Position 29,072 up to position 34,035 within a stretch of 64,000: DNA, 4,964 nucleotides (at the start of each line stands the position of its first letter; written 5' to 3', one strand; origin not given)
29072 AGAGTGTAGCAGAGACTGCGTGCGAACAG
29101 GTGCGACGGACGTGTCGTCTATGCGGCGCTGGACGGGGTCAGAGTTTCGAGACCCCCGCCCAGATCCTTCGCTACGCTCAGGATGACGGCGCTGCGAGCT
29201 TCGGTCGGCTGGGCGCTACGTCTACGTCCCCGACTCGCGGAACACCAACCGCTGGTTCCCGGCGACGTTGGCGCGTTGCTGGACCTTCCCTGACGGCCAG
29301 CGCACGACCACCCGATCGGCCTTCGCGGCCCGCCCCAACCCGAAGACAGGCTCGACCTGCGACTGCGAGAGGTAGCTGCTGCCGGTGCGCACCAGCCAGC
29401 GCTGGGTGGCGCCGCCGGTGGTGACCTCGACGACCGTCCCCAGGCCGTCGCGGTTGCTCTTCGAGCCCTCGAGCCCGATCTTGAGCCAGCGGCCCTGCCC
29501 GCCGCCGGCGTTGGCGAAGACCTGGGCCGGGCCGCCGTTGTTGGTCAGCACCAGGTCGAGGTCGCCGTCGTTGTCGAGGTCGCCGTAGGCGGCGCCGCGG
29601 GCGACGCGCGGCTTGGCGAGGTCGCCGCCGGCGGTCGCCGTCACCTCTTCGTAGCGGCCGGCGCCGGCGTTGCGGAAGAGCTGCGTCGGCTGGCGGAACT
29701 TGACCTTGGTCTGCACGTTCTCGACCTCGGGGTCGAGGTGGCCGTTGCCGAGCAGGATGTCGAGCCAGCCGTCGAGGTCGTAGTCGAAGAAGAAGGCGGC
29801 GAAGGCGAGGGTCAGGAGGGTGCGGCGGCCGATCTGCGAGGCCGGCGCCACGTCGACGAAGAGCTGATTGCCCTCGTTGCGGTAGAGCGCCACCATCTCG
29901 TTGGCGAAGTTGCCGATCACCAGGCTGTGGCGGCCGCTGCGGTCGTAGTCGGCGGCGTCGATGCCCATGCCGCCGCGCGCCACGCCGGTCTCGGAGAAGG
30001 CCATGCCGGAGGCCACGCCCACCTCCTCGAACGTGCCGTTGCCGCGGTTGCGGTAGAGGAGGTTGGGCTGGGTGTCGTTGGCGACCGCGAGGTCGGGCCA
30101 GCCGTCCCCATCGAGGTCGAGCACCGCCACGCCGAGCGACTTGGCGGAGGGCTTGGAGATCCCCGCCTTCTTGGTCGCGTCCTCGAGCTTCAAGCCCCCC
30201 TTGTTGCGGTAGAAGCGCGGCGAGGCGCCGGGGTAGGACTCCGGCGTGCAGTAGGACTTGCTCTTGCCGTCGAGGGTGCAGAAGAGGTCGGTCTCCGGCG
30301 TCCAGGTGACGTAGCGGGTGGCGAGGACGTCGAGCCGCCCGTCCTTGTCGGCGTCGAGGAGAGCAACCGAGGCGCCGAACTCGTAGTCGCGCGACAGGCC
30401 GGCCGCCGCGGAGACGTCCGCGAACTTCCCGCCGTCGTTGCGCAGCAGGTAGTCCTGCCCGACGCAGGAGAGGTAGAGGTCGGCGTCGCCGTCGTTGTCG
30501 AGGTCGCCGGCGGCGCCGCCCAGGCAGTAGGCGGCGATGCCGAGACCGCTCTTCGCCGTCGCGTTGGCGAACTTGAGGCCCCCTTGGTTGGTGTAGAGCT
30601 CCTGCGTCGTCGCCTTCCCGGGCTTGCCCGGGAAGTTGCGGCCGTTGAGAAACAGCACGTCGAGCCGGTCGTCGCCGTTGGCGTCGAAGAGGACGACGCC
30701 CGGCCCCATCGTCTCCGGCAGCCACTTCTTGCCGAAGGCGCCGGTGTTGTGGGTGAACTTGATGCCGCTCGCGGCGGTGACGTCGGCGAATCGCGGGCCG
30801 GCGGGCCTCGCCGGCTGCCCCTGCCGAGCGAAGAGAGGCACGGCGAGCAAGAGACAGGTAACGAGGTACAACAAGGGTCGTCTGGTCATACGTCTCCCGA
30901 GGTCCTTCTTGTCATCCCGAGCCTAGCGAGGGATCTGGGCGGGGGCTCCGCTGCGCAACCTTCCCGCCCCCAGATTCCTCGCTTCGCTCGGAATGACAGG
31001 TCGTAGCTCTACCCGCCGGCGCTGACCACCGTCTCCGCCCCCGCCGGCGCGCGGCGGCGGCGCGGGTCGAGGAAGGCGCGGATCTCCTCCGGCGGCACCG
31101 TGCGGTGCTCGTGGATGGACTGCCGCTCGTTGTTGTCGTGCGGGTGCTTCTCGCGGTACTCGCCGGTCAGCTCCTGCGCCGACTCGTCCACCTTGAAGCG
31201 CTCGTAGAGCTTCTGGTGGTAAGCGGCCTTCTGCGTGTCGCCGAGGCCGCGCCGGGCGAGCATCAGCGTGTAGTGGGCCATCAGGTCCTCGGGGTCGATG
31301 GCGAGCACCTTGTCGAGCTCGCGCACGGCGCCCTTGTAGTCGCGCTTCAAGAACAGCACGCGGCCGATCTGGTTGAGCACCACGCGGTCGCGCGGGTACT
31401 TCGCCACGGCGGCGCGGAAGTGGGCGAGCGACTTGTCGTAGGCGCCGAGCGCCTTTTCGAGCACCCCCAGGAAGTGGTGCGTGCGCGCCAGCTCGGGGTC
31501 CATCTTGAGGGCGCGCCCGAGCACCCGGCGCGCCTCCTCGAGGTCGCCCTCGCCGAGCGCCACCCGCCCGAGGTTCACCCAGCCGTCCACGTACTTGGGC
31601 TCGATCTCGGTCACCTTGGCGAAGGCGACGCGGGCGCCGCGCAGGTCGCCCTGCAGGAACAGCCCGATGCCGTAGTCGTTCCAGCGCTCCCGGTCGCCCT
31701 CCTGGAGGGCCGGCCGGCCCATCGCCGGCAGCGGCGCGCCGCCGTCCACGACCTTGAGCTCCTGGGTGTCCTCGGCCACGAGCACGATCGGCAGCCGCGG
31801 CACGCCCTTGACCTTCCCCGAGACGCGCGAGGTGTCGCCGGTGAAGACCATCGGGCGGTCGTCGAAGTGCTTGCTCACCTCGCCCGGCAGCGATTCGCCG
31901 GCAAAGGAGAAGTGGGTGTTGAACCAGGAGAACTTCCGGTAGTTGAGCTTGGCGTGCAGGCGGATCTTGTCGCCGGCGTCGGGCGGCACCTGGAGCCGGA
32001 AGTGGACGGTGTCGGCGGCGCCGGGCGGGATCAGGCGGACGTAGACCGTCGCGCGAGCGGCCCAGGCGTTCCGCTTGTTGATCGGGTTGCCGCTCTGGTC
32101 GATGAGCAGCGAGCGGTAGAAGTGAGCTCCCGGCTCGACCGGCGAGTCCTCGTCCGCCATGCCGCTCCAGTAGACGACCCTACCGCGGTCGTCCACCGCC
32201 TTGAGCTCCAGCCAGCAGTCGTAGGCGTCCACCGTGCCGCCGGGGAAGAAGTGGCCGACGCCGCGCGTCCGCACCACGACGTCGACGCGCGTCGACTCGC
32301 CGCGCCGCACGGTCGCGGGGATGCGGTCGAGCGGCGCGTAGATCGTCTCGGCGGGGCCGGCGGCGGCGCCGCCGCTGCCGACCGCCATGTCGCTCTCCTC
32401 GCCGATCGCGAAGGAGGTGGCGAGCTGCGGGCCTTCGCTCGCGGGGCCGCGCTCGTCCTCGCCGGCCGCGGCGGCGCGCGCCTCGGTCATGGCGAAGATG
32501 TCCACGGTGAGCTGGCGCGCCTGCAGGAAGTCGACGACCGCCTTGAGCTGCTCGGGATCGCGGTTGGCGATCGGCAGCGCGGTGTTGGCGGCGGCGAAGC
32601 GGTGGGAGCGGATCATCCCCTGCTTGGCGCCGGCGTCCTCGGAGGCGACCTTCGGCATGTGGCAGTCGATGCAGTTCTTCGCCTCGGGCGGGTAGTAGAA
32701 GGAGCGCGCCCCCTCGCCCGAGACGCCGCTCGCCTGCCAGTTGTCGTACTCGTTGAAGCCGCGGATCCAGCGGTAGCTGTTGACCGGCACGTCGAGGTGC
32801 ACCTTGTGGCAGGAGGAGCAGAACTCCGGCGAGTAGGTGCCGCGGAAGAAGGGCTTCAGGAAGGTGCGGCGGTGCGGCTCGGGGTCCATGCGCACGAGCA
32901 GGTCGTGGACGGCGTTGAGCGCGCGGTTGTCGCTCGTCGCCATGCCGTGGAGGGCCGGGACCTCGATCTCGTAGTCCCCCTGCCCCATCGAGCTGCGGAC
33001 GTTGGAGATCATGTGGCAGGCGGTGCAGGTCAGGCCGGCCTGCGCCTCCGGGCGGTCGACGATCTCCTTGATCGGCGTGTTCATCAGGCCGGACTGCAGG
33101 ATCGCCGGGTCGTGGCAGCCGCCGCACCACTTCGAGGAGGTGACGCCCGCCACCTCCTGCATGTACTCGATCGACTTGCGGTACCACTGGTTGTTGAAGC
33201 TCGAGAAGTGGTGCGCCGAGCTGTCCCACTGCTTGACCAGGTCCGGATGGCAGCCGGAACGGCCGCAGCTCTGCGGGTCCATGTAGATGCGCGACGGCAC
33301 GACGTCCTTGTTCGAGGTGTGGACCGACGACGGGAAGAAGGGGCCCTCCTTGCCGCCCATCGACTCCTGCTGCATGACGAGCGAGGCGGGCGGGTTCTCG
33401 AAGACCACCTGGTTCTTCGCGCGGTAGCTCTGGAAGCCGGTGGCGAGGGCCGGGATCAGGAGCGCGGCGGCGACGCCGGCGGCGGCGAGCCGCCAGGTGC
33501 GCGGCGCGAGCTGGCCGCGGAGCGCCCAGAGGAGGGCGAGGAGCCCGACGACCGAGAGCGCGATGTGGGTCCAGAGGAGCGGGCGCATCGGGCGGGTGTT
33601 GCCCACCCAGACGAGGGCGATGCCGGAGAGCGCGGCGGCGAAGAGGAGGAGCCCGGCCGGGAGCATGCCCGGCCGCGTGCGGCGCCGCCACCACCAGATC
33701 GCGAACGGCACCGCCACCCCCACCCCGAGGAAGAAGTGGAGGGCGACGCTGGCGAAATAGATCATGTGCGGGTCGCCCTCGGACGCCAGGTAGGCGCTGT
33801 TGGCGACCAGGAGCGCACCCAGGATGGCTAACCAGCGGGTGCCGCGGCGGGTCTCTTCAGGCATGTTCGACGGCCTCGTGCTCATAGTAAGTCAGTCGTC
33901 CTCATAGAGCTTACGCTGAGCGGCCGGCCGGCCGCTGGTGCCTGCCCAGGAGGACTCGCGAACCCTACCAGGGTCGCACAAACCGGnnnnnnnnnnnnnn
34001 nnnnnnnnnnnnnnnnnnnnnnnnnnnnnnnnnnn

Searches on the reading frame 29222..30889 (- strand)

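Call 50: search_protein_families(library=pfam, proteins=[window:29222-30889:-], max_evalue=0.001)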
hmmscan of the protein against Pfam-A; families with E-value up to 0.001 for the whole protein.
window:29222-30889:- (555 aa): 3 families
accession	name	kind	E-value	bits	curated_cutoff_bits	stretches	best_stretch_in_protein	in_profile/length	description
PF13517.12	FG-GAP_3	-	9e-40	135.5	26.9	7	258-321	1-57/61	FG-GAP-like repeat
PF07593.17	UnbV_ASPIC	-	2.7e-18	66.1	23.4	1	482-548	1-67/68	ASPIC and UnbV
PF01839.29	FG-GAP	-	5e-12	45.9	22.1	1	254-273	5-24/37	FG-GAP repeat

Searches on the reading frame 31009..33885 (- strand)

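Call 50: search_protein_families(library=pfam, proteins=[window:31009-33885:-], max_evalue=0.001)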
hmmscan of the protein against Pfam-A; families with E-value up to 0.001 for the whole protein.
window:31009-33885:- (958 aa): 16 families
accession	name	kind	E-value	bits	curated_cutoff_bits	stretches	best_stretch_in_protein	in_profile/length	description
PF07719.23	TPR_2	-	4.6e-21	73.6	27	1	767-798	2-33/34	Tetratricopeptide repeat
PF14559.12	TPR_19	-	1.9e-14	54.1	25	2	742-798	1-57/68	Tetratricopeptide repeat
PF13414.12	TPR_11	-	8.9e-13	48.1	26.8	0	780-809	8-37/42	TPR repeat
PF00515.34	TPR_1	-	7.2e-12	45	27.8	0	767-798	2-33/34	Tetratricopeptide repeat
PF13181.12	TPR_8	-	1.3e-10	41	25.7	0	767-798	2-33/34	Tetratricopeptide repeat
PF13428.12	TPR_14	-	1.6e-10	41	23.5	1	767-807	2-42/44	Tetratricopeptide repeat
PF13424.12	TPR_12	-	1.4e-09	38.5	30.1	1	799-865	9-76/77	Tetratricopeptide repeat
PF13432.12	TPR_16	-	2.3e-09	38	32.7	1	771-833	2-64/65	Tetratricopeptide repeat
PF13431.12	TPR_17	-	4.6e-07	30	24.4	0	755-786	2-33/34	Tetratricopeptide repeat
PF23914.1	TPR_CcmH_CycH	-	7.7e-06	26.3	42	0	762-798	46-82/158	Cytochrome c-type biogenesis protein H TPR domain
PF22113.1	Mtrc-MtrF_II-IV_dom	-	1.1e-05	25.4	30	1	250-421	5-139/176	Outer membrane cytochrome MtrC/MtrF-like, domains II/IV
PF13374.12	TPR_10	-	3.8e-05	24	27.5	0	837-863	5-31/42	Tetratricopeptide repeat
PF13174.12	TPR_6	-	6.6e-05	23.7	26.3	0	806-831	6-31/33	Tetratricopeptide repeat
PF13435.11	Cytochrome_C554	-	0.00015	23.1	20.8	0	211-291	4-83/84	Cytochrome c554 and c-prime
PF13371.12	TPR_9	-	0.00019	21.8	35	0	774-836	3-65/73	Tetratricopeptide repeat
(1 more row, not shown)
